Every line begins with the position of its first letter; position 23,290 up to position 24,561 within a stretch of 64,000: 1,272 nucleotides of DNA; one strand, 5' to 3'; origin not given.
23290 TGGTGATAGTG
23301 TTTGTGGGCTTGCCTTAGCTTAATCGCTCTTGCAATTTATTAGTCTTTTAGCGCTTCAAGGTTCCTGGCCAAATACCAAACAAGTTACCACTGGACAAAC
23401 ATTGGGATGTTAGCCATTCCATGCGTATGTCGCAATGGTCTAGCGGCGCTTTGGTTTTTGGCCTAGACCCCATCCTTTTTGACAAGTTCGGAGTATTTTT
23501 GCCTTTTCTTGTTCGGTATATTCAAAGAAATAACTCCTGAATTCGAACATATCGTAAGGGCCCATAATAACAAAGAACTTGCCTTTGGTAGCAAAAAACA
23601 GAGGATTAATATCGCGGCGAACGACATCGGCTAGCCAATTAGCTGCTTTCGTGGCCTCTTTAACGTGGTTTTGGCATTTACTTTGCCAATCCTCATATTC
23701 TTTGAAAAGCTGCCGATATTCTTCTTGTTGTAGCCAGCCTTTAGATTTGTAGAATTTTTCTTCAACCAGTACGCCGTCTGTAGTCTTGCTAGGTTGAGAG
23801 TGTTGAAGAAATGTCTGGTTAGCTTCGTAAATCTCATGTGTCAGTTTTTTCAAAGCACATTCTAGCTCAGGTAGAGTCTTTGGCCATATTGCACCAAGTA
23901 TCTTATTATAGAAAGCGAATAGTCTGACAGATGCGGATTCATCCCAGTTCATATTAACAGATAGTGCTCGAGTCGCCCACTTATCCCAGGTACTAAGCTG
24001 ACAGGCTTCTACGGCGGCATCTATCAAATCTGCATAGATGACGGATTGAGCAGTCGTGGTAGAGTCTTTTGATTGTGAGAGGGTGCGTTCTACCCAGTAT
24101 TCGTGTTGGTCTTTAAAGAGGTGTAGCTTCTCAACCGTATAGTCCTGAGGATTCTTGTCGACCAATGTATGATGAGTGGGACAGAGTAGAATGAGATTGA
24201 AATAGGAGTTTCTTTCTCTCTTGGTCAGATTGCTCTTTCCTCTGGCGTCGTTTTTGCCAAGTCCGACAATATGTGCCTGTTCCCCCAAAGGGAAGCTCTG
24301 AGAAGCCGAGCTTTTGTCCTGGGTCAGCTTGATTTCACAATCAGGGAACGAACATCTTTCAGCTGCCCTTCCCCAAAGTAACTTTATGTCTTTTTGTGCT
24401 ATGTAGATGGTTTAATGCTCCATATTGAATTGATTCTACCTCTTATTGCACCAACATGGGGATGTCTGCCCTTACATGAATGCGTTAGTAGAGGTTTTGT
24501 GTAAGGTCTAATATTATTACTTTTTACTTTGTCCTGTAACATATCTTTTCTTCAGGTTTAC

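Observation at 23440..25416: Co-oriented HEPN-like (Rx4H) and HNH-nuclease gene pair as the islet cargo: candidate two-gene defence or toxin module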

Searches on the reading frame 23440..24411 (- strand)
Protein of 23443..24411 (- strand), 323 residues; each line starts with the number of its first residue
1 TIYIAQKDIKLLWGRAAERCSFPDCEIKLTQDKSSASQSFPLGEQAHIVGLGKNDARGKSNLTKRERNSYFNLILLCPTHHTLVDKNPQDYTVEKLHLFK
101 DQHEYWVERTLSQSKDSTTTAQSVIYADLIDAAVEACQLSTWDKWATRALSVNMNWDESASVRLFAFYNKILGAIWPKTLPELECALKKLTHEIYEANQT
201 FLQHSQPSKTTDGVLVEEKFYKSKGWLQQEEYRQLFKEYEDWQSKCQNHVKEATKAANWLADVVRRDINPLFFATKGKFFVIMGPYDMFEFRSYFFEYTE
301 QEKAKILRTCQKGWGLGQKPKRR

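Call 4: search_protein_families(library=pfam, proteins=[window:23440-24288:-], max_evalue=1)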
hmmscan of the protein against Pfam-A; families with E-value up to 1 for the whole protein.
window:23440-24288:- (282 aa): 2 families
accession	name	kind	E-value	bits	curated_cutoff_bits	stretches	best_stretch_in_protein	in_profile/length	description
PF13391.12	HNH_2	-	8.2e-05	22.8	21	1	3-45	13-60/66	HNH endonuclease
PF12026.14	CAS_C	-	0.0073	16.6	25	1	151-243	40-122/197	Crk-Associated Substrate C-terminal domain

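Call 6: search_protein_families(library=padloc, proteins=[window:23443-24411:-], max_evalue=1)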
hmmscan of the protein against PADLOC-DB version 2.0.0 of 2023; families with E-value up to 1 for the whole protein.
window:23443-24411:- (323 aa): 16 families
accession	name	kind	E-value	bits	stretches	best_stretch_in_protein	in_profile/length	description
PDLC04772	PDC-M68A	-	1.6e-32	111.5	1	5-114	6-115/253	-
PDLC01997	SAVED1--SAVED_HNH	-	1.2e-29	101.9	1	4-121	6-121/368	-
PDLC00739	Effector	-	1.1e-27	95.4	1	4-130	8-132/378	Endonuclease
PDLC00746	Effector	-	8.4e-26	88.9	1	9-200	22-209/389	Endonuclease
PDLC00749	Effector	-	2.6e-23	80.7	1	4-144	16-156/395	Endonuclease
PDLC01998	SAVED1--SAVED_HNH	-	5.4e-16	56.4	1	4-199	114-306/506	-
PDLC00751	Effector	-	1.7e-15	55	1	4-131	131-257/530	Endonuclease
PDLC00747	Effector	-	3.4e-15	54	1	5-118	13-130/373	Endonuclease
PDLC00740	Effector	-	2.1e-13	47.8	1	10-127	22-138/391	Endonuclease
PDLC00743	Effector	-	2.6e-13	47.9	1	5-121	4-121/384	Endonuclease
PDLC00406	SduA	-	4.3e-13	48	1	16-116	30-125/326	DUF4263 domain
PDLC00742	Effector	-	2.3e-11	41.1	1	10-112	127-229/527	Endonuclease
PDLC04773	PDC-M68A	-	3.3e-10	38.4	1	63-119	2-58/200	-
PDLC00738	Effector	-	9e-10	35.9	1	5-111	148-254/529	Endonuclease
PDLC02000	Effector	-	1.7e-09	35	1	6-111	148-253/524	SAVED1--SAVED_HNH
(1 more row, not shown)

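Call 7: search_protein_families(library=ncbifam, proteins=[window:23443-24411:-], max_evalue=1)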
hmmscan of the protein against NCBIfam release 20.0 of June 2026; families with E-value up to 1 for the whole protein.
window:23443-24411:- (323 aa): 0 families

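Call 9: search_protein_families(library=phrogs, proteins=[window:23443-24411:-], max_evalue=0.1)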
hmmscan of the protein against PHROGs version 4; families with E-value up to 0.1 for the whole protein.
window:23443-24411:- (323 aa): 5 families
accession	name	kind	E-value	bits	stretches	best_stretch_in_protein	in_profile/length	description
phrog_37652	-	unknown function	8.1e-10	39.6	1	4-112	7-107/253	-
phrog_34329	-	unknown function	1.8e-08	35.1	1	6-129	10-137/368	-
phrog_21516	-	unknown function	2.3e-06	28.6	1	14-104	7-98/252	-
phrog_29098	-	unknown function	7.9e-06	26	1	7-131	12-137/486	-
phrog_740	-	DNA, RNA and nucleotide metabolism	0.069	13.1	0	11-92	32-92/332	HNH endonuclease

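Call 18: find_homologous_proteins(query=window:23443-24411:-, max_evalue=0.001)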
Query window:23443-24411:- (323 aa): 637 proteins with E <= 0.001 among 1233 candidates; the best 120 are listed.
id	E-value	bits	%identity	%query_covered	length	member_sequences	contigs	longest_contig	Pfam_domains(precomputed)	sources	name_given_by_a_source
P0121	1.5e-172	591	87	87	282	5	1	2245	-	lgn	-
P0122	3.3e-172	590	77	98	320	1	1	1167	-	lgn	-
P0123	5.4e-170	583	78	98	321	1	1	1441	-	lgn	-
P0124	1.1e-167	575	76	98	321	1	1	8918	-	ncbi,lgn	-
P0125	2.3e-167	574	74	99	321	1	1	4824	PF13391.13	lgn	-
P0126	2.8e-166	571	75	98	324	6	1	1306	-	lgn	-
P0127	1.3e-165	569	74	97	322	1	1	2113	-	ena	-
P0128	2.2e-165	568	75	98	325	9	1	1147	-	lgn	-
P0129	2.4e-165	568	74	98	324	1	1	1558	-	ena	-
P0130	2.5e-165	568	76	98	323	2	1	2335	PF13391.13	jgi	-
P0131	4.1e-165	567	74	98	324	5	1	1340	-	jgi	-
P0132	4.9e-165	567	75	98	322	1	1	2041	-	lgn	-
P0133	1.9e-164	565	75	97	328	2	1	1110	-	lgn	-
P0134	5.8e-164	563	76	98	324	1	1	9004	-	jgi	jgi:hypothetical protein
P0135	6.9e-164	563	74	99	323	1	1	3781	-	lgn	-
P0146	1.3e-158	546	85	84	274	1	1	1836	PF13391.13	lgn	-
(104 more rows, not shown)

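Call 21: find_encoding_contigs(protein=P0121, flank=6000, max_places=5)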
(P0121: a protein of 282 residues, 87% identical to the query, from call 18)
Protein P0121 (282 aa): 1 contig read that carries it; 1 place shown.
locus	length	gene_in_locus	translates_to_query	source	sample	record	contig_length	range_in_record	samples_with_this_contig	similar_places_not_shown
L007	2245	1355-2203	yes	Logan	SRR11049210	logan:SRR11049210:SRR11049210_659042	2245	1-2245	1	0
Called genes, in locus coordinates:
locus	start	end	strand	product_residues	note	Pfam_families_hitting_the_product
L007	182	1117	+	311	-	PF16289:PIN_12, PF18476:PIN_8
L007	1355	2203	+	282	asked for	-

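Call 23: find_encoding_contigs(protein=P0146, flank=6000, max_places=5)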
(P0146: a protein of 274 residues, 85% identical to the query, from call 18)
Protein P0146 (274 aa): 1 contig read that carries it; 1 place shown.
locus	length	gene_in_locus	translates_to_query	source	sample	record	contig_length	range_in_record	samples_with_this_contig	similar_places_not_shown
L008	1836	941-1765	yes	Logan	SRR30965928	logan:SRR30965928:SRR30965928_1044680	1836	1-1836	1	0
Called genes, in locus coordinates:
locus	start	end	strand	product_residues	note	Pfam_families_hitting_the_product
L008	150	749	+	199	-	-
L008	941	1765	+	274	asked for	PF13391:HNH_2 (weak)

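Call 44: find_related_loci(query=A2, collection=genome_contigs, flank=8000)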
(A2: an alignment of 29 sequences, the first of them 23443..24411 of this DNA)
Query A2 (323 aa) in genome_contigs; peptide patterns used: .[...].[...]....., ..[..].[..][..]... (x = any residue, [..] = any of these).
88 stretches matched a pattern; 57 encode a relative of the query (tblastn E <= 1e-3); 56 distinct loci.
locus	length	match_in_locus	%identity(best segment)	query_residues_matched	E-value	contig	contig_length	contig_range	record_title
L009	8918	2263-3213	76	4-319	1e-170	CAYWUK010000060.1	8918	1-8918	MAG TPA_asm: uncultured Dehalococcoidaceae bacterium isolate binchicken_co178_187 genome assembly, contig: NODE_9412_len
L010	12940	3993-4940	74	4-318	3e-165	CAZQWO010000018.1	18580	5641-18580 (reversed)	MAG TPA_asm: uncultured Dehalococcoidaceae bacterium isolate binchicken_co332_95 genome assembly, contig: NODE_512_lengt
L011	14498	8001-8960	69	4-322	1e-155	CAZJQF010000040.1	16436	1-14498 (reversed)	MAG TPA_asm: uncultured Dehalococcoidales bacterium isolate SRP192927_co3_85 genome assembly, contig: NODE_7896_length_1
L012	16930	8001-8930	72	4-312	3e-155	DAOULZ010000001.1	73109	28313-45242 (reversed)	MAG TPA_asm: Dehalococcoidales bacterium isolate W31_71 k127_411648, whole genome shotgun sequence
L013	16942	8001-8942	67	4-318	2e-142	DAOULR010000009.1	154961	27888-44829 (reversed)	MAG TPA_asm: Dehalococcoidales bacterium isolate W31_48 k127_969339, whole genome shotgun sequence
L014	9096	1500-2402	51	4-306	4e-99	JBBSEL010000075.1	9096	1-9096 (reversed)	MAG: Chloroflexia bacterium isolate LS1_sbin.44 LS1_sbin.44_K_1370927_L_9096_cov_8.9625, whole genome shotgun sequence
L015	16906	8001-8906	51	4-306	1e-95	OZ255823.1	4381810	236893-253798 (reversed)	MAG: Capsulimonadaceae bacterium isolate 0e0e4994-cba3-4c6d-b89d-4184e066f449 genome assembly, chromosome: 1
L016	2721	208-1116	48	4-307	3e-97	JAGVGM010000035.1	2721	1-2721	MAG: Thermodesulfovibrionia bacterium isolate DeMMO2_3 c_000000101186, whole genome shotgun sequence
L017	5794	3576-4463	47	2-303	1e-89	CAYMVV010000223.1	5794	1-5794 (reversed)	MAG TPA_asm: uncultured Granulosicoccaceae bacterium isolate SRP114822_co2_13 genome assembly, contig: NODE_9058_length_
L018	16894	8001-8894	46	2-306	4e-89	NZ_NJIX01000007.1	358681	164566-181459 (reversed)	Achromobacter sp. HZ34 Scaffold7_1, whole genome shotgun sequence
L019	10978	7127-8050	44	1-312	3e-88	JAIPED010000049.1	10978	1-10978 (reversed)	MAG: Deltaproteobacteria bacterium isolate Tobar13.5m-G29 Tobar13-5m-C6824, whole genome shotgun sequence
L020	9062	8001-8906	46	4-309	1e-87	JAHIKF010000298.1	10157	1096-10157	MAG: Proteobacteria bacterium isolate KR13_N1.mb.39 KR13_N1.mb.39_k141_143554, whole genome shotgun sequence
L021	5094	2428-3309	47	4-306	3e-87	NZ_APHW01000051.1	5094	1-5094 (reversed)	Vibrio rotiferianus CAIM 577 = LMG 21460 strain CAIM 577 contig054, whole genome shotgun sequence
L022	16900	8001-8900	46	2-306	3e-86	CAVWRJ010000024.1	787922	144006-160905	MAG: uncultured Acidobacteriota bacterium isolate MFD01213.bin.1.234 genome assembly, contig: contig_9579, whole genome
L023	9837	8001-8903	45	4-307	3e-86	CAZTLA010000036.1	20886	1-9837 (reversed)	MAG TPA_asm: uncultured Syntrophales bacterium isolate binchicken_co232_232 genome assembly, contig: NODE_4852_length_20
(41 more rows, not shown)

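Call 52: find_related_loci(query=A2, collection=viral_contigs, flank=6000)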
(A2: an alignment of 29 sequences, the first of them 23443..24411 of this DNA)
Query A2 (323 aa) in viral_contigs; peptide patterns used: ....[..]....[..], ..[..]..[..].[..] (x = any residue, [..] = any of these).
39 stretches matched a pattern; 11 encode a relative of the query (tblastn E <= 1e-3); 11 distinct loci.
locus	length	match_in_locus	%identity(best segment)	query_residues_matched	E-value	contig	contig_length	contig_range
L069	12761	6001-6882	46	4-306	6e-85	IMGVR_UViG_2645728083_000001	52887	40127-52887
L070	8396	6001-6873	47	4-303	3e-83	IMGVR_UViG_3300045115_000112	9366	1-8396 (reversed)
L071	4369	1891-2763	46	4-303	4e-83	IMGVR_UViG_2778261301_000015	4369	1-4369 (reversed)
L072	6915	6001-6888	44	4-306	8e-82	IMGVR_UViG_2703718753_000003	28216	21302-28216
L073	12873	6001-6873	46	4-303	6e-83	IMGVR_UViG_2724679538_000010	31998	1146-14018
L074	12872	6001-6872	45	4-303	1e-67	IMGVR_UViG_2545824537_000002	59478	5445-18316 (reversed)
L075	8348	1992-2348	43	2-118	9e-25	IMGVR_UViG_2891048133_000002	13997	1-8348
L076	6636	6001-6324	45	4-111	5e-23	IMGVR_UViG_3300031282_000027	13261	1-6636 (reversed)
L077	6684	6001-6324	45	4-111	5e-23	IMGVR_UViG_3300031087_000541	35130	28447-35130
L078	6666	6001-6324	45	4-115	1e-22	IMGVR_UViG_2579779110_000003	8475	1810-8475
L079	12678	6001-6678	29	1-247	3e-22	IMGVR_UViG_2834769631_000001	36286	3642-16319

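Call 66: predict_structure(alignment_id=A2)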
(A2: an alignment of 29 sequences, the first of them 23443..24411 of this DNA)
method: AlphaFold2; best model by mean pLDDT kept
length: 323 residues; sequences in the alignment: 29
mean_pLDDT: 84.1   pTM: 0.60
mean pLDDT of the five models: 84.1, 79.9, 71.4, 69.7, 63.2
residues with pLDDT >= 90: 133; 70-90: 157; 50-70: 17; < 50: 16
segments of 3 or more residues with pLDDT < 50: 222-224, 315-323
pLDDT, mean of each block of 10 residues (from residue 1): 75 89 86 75 81 77 81 90 89 89 83 60 87 93 91 88 92 85 93 93 91 86 57 84 93 97 89 85 85 93 92 54 40
secondary structure, 60 per line:
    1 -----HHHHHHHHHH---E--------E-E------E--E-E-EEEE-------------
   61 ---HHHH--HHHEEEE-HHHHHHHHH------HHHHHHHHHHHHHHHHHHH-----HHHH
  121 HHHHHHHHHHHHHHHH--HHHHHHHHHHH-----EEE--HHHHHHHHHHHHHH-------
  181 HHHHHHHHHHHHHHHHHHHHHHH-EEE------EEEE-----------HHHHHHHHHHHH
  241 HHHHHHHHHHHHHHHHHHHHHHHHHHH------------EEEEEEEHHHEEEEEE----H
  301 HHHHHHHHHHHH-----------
elements in order: H6-15 E44-47 H64-67 E73-76 H78-86 H93-111 H117-136 H139-149 E155-157 H160-173 H181-203 E205-207 E214-217 H229-267 E280-286 E290-295 H300-312
